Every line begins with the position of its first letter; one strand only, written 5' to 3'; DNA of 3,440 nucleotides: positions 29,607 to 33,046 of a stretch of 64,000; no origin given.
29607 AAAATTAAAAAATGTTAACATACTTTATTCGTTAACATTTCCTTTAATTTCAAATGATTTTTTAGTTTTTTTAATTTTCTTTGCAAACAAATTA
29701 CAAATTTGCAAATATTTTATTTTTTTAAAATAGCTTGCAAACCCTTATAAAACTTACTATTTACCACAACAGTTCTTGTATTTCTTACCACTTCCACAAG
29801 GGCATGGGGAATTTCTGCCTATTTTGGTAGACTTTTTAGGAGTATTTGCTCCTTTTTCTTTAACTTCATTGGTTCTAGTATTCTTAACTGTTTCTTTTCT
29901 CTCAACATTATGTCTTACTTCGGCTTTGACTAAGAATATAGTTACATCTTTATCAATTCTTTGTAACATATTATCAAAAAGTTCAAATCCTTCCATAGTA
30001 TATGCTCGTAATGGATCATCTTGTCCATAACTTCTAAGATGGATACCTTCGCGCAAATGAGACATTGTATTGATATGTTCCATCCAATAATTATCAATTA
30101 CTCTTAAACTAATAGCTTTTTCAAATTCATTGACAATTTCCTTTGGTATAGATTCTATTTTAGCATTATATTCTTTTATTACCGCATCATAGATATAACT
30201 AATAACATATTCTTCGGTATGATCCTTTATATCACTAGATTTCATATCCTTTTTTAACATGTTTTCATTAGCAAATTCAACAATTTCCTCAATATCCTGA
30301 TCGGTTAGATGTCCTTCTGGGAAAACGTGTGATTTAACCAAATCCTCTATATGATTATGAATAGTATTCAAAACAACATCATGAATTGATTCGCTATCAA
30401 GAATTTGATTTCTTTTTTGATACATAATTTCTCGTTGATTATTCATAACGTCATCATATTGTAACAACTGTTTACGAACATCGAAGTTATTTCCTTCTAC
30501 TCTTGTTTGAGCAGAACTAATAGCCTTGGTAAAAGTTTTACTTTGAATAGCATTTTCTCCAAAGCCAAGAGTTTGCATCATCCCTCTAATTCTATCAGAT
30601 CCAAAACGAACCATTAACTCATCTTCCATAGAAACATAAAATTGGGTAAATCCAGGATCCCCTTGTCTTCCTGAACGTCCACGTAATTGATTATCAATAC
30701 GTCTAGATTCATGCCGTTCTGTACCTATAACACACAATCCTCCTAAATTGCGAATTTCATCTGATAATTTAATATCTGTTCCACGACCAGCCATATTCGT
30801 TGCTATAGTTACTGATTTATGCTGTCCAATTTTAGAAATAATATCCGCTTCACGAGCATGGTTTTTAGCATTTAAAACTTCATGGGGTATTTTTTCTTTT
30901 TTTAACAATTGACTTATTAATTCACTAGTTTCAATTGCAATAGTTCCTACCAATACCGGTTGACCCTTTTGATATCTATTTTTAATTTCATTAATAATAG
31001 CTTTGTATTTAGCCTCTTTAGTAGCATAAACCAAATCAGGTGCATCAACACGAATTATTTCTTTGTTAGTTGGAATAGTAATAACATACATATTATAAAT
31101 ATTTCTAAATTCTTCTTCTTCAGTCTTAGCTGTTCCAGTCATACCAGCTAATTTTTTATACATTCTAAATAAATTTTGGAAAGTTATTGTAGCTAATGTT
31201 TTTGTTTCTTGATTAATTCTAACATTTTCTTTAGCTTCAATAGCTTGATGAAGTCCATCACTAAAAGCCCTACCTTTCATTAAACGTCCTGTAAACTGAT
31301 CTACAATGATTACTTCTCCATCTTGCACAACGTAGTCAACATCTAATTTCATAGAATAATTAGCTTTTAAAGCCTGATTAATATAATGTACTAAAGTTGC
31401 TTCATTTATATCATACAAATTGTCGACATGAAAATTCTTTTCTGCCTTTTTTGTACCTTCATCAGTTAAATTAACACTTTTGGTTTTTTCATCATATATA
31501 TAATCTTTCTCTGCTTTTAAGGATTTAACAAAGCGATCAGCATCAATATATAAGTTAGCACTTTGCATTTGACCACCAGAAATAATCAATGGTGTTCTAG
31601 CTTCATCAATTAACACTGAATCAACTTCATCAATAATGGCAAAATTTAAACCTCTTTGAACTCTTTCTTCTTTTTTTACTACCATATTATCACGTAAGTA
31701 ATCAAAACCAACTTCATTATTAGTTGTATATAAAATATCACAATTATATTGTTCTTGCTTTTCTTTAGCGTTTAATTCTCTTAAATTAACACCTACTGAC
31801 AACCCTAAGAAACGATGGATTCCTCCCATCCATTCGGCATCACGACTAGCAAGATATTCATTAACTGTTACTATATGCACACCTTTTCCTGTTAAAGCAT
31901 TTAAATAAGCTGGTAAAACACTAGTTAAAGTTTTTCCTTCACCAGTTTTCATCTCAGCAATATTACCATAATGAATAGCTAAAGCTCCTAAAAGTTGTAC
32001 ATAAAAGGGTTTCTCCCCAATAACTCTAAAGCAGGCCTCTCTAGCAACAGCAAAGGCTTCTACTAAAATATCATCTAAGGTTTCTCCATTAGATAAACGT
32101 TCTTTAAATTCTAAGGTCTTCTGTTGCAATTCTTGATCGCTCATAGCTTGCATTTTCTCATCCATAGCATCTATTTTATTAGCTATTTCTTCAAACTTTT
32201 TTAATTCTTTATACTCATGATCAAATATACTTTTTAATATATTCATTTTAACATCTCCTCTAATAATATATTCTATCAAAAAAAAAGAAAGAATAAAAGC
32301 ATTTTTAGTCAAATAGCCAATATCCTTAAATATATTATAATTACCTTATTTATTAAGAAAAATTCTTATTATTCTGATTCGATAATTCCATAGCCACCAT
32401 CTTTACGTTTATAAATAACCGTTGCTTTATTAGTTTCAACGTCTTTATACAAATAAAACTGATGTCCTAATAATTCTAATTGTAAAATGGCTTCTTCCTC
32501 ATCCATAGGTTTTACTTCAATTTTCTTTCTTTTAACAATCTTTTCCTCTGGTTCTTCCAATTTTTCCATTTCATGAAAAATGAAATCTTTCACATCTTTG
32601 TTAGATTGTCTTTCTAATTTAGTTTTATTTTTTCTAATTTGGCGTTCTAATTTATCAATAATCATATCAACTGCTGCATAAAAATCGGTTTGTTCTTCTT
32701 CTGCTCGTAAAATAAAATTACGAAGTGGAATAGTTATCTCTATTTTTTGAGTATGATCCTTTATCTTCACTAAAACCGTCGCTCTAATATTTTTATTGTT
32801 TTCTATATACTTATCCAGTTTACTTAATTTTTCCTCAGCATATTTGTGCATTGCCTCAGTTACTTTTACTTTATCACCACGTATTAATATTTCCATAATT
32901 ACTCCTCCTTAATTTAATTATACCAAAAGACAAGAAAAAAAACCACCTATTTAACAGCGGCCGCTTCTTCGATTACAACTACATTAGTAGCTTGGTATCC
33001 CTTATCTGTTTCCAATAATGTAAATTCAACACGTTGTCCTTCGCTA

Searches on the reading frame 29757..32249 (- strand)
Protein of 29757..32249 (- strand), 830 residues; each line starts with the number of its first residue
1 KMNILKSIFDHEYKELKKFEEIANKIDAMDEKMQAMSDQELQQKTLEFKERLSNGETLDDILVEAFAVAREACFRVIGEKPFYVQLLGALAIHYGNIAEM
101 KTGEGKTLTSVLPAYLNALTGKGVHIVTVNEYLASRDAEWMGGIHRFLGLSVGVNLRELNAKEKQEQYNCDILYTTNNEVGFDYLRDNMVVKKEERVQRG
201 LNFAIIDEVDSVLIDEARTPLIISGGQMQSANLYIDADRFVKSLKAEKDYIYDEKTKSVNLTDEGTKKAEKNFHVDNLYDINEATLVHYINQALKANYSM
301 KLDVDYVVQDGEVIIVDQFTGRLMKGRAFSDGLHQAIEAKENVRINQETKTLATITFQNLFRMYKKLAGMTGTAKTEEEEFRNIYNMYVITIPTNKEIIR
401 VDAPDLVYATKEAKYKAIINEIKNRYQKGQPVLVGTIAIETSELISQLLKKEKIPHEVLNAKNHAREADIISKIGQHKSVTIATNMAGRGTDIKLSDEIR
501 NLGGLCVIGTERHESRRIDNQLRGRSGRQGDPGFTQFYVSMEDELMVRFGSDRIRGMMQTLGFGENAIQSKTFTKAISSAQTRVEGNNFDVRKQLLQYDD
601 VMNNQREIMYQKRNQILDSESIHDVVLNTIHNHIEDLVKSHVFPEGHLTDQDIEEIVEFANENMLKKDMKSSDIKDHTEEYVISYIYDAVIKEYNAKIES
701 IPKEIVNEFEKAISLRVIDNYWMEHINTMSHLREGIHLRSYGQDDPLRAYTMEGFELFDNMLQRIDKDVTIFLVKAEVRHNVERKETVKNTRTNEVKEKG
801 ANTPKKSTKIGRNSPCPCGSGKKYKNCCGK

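Call 10: find_related_loci(query=window:29757-32249:-, collection=genome_contigs, flank=10000)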
Query window:29757-32249:- (830 aa) in genome_contigs; peptide patterns used: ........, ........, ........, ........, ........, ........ (x = any residue, [..] = any of these).
600 stretches matched a pattern (row limit reached: there are more); 589 encode a relative of the query (tblastn E <= 1e-3); the best 80 are kept; 80 distinct loci.
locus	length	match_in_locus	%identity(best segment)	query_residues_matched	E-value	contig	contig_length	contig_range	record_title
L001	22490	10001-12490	87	1-830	0e+0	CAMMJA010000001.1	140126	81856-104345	MAG: uncultured Tenericutes bacterium isolate ERR4836966_bin.3_MetaWRAP_v1.1_MAG genome assembly, contig: NODE_144_lengt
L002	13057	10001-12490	79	2-830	0e+0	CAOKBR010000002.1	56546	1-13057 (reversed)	MAG TPA_asm: uncultured Tenericutes bacterium isolate SRR15604613_bin.59_metawrap_v1.3_MAG genome assembly, contig: NODE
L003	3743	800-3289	80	2-830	0e+0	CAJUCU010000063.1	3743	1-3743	MAG TPA_asm: uncultured Bacilli bacterium isolate MGBC117562 genome assembly, contig: MGBC117562.63, whole genome shotgu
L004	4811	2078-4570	79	1-830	0e+0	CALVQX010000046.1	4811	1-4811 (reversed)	MAG: uncultured Bacilli bacterium isolate E07__bin200 genome assembly, contig: E07__k127_6577424, whole genome shotgun s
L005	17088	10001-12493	77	1-830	0e+0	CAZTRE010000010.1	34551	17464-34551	MAG TPA_asm: uncultured Mycoplasma sp. isolate SRP287540_co1_217 genome assembly, contig: NODE_1213_length_34551_cov_22.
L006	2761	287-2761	78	2-825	0e+0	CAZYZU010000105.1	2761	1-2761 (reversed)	MAG TPA_asm: uncultured Muribaculaceae bacterium isolate SRP192927_co8_46 genome assembly, contig: NODE_42264_length_276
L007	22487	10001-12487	78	2-830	0e+0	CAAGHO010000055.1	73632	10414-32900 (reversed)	MAG TPA_asm: Bacilli bacterium, isolate HGM10839, WGS project CAAGHO010000000 data, contig: SRS476276_12_k119_210728, wh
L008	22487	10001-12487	77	2-830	0e+0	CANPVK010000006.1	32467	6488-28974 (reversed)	MAG: uncultured Bacilli bacterium isolate Lapin-001__bin29 genome assembly, contig: Lapin-001__NODE_1679_length_32467_co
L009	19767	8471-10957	77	2-830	0e+0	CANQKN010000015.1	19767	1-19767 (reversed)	MAG: uncultured Bacilli bacterium isolate Lapin-017__bin57 genome assembly, contig: Lapin-017__NODE_1492_length_19767_co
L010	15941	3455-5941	77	2-830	0e+0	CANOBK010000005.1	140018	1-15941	MAG TPA_asm: uncultured Bacillales bacterium isolate SRR19759455_bin.3_metawrap_v1.3_MAG genome assembly, contig: NODE.1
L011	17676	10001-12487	78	2-830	0e+0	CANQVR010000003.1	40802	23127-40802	MAG: uncultured Bacilli bacterium isolate Lapin-032__bin75 genome assembly, contig: Lapin-032__NODE_1592_length_40802_co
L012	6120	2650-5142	78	2-830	0e+0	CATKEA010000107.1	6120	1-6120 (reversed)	MAG: uncultured Bacilli bacterium isolate iMGMC-980_1678881718 genome assembly, contig: MegahitA5_146641, whole genome s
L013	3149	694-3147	79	2-818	0e+0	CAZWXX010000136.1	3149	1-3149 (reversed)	MAG TPA_asm: uncultured Muribaculaceae bacterium isolate SRP287540_co1_66 genome assembly, contig: NODE_33562_length_314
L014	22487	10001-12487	77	2-830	0e+0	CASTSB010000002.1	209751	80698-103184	MAG: uncultured Bacilli bacterium isolate extra-ERR2497919.1_1677795667 genome assembly, contig: NODE_14_length_209751_c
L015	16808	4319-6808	77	2-830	0e+0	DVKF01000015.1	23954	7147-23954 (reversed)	MAG TPA_asm: Candidatus Scybalousia intestinigallinarum isolate CHK193-12526 CHK193__C71870_L23954_ERR3414588, whole gen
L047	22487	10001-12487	73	2-830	0e+0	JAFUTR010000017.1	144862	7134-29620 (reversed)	MAG: Bacilli bacterium isolate RGIG4816 Roe_deer_Reticulum.Co__c277698, whole genome shotgun sequence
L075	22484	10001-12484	70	2-830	0e+0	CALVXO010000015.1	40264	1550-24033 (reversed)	MAG: uncultured Bacilli bacterium isolate BRZ_PD__bin30 genome assembly, contig: BRZ_PD__NODE_1235_length_40264_cov_15.5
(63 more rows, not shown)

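Call 21: search_protein_families(library=pfam, proteins=[L047:12712-14025:+, L047:14165-14821:+, L047:14961-15449:+, L047:15675-16958:+, L047:16955-18136:+, L047:18428-19039:-, L075:12719-14023:+, L075:14053-14907:+, L075:17264-17758:+, L075:17987-18448:+], max_evalue=0.001)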
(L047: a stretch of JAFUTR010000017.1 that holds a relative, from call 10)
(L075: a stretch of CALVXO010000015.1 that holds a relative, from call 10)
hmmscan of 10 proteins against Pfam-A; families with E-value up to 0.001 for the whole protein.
L047:12712-14025:+ (437 aa): 3 families
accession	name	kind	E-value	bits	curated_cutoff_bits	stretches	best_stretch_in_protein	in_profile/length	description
PF00589.27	Phage_integrase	-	2.4e-26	93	27.1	1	196-409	25-171/172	Phage integrase family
PF14659.12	Phage_int_SAM_3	-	3e-12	47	22.6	1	65-121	2-57/58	Phage integrase, N-terminal SAM-like domain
PF14657.12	Arm-DNA-bind_4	-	0.00015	21.7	22.3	1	13-43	2-34/47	Arm DNA-binding domain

L047:14165-14821:+ (218 aa): 0 families

L047:14961-15449:+ (162 aa): 6 families
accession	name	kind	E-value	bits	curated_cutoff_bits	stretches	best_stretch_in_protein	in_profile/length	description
PF13730.12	HTH_36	-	8.9e-07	29.1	25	1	21-74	2-55/55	Helix-turn-helix domain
PF13412.12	HTH_24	-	2.3e-06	27.5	21.9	1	45-75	18-48/48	Winged helix-turn-helix DNA-binding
PF13545.12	HTH_Crp_2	-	0.00011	22.5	27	1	30-75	4-53/70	Crp-like helix-turn-helix domain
PF01047.28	MarR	-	0.00013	22.2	24.6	1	45-75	18-48/59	MarR family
PF04492.19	Phage_rep_O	-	0.00046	21.1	28.7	1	2-78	6-83/95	Bacteriophage replication protein O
PF01325.25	Fe_dep_repress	-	0.00069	20.2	26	0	44-77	22-55/60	Iron dependent repressor, N-terminal DNA binding domain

L047:15675-16958:+ (427 aa): 3 families
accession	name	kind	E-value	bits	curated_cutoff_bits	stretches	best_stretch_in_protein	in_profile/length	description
PF00589.27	Phage_integrase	-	1.3e-18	67.8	27.1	1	179-391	5-167/172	Phage integrase family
PF14659.12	Phage_int_SAM_3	-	2.9e-11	43.9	22.6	1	65-121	2-57/58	Phage integrase, N-terminal SAM-like domain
PF14657.12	Arm-DNA-bind_4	-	3.6e-07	30.1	22.3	1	13-43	2-34/47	Arm DNA-binding domain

L047:16955-18136:+ (393 aa): 1 family
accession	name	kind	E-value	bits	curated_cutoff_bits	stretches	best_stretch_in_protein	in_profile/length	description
PF01076.25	Mob_Pre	-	3.4e-27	96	25.5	1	1-223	1-195/196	Plasmid recombination enzyme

L047:18428-19039:- (203 aa): 1 family
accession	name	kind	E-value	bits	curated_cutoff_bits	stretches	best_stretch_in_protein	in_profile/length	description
PF00440.29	TetR_N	-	1.4e-13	50.8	24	1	20-65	1-46/47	Bacterial regulatory proteins, tetR family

L075:12719-14023:+ (434 aa): 3 families
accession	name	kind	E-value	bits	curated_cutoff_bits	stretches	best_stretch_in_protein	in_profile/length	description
PF00589.27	Phage_integrase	-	1.3e-26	93.9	27.1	1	177-406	3-169/172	Phage integrase family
PF14659.12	Phage_int_SAM_3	-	8e-15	55.3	22.6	1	65-121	2-57/58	Phage integrase, N-terminal SAM-like domain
PF14657.12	Arm-DNA-bind_4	-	5.2e-05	23.2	22.3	1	13-43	4-34/47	Arm DNA-binding domain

L075:14053-14907:+ (284 aa): 1 family
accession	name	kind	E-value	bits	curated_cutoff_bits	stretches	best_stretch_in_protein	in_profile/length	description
PF13730.12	HTH_36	-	7.4e-07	29.3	25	1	32-81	3-55/55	Helix-turn-helix domain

L075:17264-17758:+ (164 aa): 0 families

L075:17987-18448:+ (153 aa): 0 families
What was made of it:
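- On Integrative element with tyrosine integrase (IME / genomic islet): Mob_Pre was seen in only one related element, in L047 (call 21).
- One carries a Mob_Pre relaxase (call 21).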

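Call 41: search_protein_families(library=pfam, alignment_id=A1, max_evalue=0.00001)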
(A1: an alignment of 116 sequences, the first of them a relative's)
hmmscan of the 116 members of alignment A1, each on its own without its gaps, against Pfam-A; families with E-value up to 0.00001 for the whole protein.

A. member 1, L001:13012-14052:+ (346 aa): 0 families

B. families by the number of members that match (of 116 scanned): 81 families (the first 25 are shown)
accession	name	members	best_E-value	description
PF00589.27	Phage_integrase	7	1.3e-26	Phage integrase family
PF14657.12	Arm-DNA-bind_4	5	9.8e-08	Arm DNA-binding domain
PF04383.19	KilA-N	4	3e-18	KilA-N domain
PF14659.12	Phage_int_SAM_3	4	8e-15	Phage integrase, N-terminal SAM-like domain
PF04055.27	Radical_SAM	3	1.5e-09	Radical SAM superfamily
PF13310.11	Virulence_RhuM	2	6.8e-99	Virulence protein RhuM family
PF01931.24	NTPase_I-T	2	2.7e-32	Protein of unknown function DUF84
PF13599.13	Pentapeptide_4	2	4.5e-24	Pentapeptide repeat region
PF02661.23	Fic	2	1.7e-23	Fic/DOC family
PF00805.28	Pentapeptide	2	6.6e-18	Pentapeptide repeats (8 copies)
PF13173.12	AAA_14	2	6.6e-18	AAA domain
PF01391.23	Collagen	2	5.1e-16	Collagen triple helix repeat (20 copies)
PF00293.34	NUDIX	2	8e-16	NUDIX domain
PF13576.12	Pentapeptide_3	2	1.8e-10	Pentapeptide repeats (9 copies)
PF18573.7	BclA_C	2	9e-09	BclA C-terminal domain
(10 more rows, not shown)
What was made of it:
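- KilA-N, RhuM and Phage_rep_O-like/HTH_36 proteins occur among the cargo in relatives (calls 21, 41).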

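Call 42: search_protein_families(library=padloc, alignment_id=A1, max_evalue=1e-10)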
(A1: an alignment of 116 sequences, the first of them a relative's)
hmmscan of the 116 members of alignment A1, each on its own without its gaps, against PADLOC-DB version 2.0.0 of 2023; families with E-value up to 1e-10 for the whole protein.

A. member 1, L001:13012-14052:+ (346 aa): 1 family
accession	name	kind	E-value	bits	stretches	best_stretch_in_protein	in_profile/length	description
PDLC04717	PDC-M59A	-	6.5e-100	333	1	8-345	1-335/338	-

B. families by the number of members that match (of 116 scanned): 86 families (the first 25 are shown)
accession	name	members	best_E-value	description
PDLC04962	PDC-S22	5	4.2e-117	-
PDLC04871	PDC-S05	3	1.2e-128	-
PDLC04851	PDC-S05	2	1.1e-132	-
PDLC04868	PDC-S05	2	6.6e-131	-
PDLC04853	PDC-S05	2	1.9e-127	-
PDLC04852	PDC-S05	2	1.7e-112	-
PDLC04843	PDC-S05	2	3.6e-112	-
PDLC04864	PDC-S05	2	1.3e-91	-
PDLC04787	PDC-S01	2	1.1e-88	-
PDLC04870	PDC-S05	2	5.2e-79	-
PDLC04876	PDC-S05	2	6.8e-60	-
PDLC04858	PDC-S05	2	9.2e-51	-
PDLC04965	PDC-S23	2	3.2e-50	-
PDLC04854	PDC-S05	2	7.3e-50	-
PDLC04872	PDC-S05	2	2.6e-49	-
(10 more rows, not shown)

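Call 56: search_solved_structures(query=L047:12712-14025:+, max_evalue=0.001)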
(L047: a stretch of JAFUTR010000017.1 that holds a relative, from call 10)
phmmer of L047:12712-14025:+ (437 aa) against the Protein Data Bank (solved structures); distinct sequences matched with E-value up to 0.001: 10.
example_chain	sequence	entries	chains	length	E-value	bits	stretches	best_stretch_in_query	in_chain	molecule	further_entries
3nkh_A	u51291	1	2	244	5e-11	45.3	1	347-420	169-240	Integrase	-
2kd1_A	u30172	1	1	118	1.9e-08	36.9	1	62-168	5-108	DNA integration/recombination/invertion protein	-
4a8e_A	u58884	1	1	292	3.6e-07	32.6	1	361-417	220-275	PROBABLE TYROSINE RECOMBINASE XERC-LIKE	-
2a3v_A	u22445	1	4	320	2e-06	30.2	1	354-410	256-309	site-specific recombinase IntI4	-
6emy_A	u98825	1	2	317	1e-05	27.8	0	366-407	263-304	Int protein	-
6en0_A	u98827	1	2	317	1.4e-05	27.4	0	366-407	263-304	Int protein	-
6emz_A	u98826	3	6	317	3.7e-05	26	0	366-407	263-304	Int protein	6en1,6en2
5hxy_A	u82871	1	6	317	8.8e-05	24.8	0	365-409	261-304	Tyrosine recombinase XerA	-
1a0p_A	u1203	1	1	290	0.00036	22.7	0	366-407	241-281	SITE-SPECIFIC RECOMBINASE XERD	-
5dcf_A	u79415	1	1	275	0.00072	21.7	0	366-407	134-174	Tyrosine recombinase XerD,DNA translocase FtsK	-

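Call 63: find_related_loci(query=L075:12719-14023:+, collection=viral_contigs, flank=6000)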
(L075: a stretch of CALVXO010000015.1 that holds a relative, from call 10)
Query L075:12719-14023:+ (434 aa) in viral_contigs; peptide patterns used: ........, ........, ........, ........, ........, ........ (x = any residue, [..] = any of these).
20 stretches matched a pattern; 14 encode a relative of the query (tblastn E <= 1e-3); 14 distinct loci.
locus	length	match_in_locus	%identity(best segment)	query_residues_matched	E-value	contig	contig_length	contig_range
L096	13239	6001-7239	48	13-419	4e-123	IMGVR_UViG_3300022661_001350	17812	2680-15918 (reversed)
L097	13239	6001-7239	48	13-419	4e-123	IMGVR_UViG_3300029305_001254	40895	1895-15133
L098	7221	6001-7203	40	6-418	1e-88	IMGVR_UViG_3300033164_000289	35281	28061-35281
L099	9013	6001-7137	29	1-424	4e-51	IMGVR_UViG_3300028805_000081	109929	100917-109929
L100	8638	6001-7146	28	1-420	2e-36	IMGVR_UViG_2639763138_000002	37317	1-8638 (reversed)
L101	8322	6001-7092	28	13-422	1e-28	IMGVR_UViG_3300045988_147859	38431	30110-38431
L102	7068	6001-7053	26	14-418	1e-19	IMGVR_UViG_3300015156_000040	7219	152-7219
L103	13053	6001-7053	25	14-418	2e-19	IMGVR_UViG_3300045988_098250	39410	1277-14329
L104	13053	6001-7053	25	14-418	2e-19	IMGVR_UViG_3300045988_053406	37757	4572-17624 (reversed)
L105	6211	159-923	28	151-425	9e-15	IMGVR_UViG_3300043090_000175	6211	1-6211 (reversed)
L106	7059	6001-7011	25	8-412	5e-14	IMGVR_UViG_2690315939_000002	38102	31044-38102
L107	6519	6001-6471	27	196-412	1e-13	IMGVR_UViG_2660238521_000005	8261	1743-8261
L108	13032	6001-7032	23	62-418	5e-13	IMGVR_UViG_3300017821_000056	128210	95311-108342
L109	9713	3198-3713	29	109-257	1e-10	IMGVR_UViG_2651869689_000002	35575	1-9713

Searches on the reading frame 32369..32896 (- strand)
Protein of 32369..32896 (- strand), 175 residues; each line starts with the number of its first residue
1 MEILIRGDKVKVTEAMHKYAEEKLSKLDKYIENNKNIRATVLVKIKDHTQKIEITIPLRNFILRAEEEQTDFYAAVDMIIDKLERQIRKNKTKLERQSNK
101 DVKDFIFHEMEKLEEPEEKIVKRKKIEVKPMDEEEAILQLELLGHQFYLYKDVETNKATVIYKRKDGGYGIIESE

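Call 22: find_encoding_contigs(protein=window:32369-32896:-, flank=10000, max_places=10)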
Protein window:32369-32896:- (175 aa): 7 contigs read that carry it; 7 places shown.
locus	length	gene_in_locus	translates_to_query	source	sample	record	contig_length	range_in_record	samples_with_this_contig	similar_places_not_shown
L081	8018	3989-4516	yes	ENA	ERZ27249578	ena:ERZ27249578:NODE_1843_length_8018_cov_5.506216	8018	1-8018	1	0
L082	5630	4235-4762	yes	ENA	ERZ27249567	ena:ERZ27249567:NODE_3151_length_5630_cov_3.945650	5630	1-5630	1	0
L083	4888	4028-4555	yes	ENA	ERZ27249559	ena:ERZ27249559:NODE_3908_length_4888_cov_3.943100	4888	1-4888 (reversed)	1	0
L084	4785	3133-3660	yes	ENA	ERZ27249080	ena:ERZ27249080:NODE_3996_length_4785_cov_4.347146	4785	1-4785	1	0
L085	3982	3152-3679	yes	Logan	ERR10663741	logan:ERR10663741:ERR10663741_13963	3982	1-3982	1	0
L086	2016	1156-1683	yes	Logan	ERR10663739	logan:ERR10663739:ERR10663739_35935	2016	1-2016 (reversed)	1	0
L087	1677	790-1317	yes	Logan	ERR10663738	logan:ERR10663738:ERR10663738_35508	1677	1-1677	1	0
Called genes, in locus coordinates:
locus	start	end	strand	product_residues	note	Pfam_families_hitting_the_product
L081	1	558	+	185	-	?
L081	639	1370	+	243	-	PF04397:LytTR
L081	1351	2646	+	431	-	PF14501:HATPase_c_5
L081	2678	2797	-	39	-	-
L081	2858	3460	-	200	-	PF04647:AgrB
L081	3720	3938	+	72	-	PF00313:CSD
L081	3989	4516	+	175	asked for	PF02482:Ribosomal_S30AE, PF16321:Ribosom_S30AE_C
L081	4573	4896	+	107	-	PF07517:SecA_DEAD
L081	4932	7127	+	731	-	PF00270:DEAD (faint), PF07517:SecA_DEAD, PF01043:SecA_PP_bind, PF21090:P-loop_SecA, PF07516:SecA_SW, PF02810:SEC-C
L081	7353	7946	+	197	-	PF13338:AbiEi_4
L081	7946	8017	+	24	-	?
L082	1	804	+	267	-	?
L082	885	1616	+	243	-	PF04397:LytTR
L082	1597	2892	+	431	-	PF14501:HATPase_c_5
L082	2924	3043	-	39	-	-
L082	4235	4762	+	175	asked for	PF02482:Ribosomal_S30AE, PF16321:Ribosom_S30AE_C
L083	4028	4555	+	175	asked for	PF02482:Ribosomal_S30AE, PF16321:Ribosom_S30AE_C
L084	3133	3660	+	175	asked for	PF02482:Ribosomal_S30AE, PF16321:Ribosom_S30AE_C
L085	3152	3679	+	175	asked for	PF02482:Ribosomal_S30AE, PF16321:Ribosom_S30AE_C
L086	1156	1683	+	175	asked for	PF02482:Ribosomal_S30AE, PF16321:Ribosom_S30AE_C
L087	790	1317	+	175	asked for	PF02482:Ribosomal_S30AE, PF16321:Ribosom_S30AE_C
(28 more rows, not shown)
